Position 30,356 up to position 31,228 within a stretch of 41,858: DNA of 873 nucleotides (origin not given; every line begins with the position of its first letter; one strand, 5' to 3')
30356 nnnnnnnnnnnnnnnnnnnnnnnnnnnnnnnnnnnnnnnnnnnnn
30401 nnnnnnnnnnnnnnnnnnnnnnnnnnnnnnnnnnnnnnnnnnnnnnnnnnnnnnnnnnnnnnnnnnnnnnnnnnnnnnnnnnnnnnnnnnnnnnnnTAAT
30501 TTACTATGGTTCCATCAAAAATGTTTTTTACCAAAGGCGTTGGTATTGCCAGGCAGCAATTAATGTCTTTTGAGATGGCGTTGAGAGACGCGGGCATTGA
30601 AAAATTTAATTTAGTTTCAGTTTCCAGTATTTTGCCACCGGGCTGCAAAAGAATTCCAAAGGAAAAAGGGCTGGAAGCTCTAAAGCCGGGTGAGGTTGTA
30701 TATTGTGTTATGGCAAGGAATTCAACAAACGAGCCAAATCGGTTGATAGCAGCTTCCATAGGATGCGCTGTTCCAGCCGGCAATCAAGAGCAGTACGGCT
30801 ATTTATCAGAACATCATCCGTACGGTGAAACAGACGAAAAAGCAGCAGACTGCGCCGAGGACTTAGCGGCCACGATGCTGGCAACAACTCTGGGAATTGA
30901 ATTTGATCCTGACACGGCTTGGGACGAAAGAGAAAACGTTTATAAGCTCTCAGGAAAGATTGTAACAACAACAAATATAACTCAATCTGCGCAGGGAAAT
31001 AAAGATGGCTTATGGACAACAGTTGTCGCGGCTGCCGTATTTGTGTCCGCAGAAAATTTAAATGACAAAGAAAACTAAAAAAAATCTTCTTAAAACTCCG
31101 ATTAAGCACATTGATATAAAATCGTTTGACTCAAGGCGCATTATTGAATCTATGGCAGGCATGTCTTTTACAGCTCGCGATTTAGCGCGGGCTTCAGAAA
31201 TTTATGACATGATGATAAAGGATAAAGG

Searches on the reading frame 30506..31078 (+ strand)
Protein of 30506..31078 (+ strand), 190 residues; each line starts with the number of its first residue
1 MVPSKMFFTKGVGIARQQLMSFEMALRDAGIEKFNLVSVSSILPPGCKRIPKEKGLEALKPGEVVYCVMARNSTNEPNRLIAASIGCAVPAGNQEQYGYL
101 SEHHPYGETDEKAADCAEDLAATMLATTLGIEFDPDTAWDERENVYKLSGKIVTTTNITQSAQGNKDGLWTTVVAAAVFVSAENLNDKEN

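Call 61: search_protein_families(library=pfam, proteins=[window:30506-31078:+])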
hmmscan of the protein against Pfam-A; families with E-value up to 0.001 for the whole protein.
window:30506-31078:+ (190 aa): 1 family
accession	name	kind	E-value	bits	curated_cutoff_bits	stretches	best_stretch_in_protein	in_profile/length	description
PF01862.21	PvlArgDC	-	2.9e-61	206.5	22.7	1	2-180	1-161/161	Pyruvoyl-dependent arginine decarboxylase (PvlArgDC)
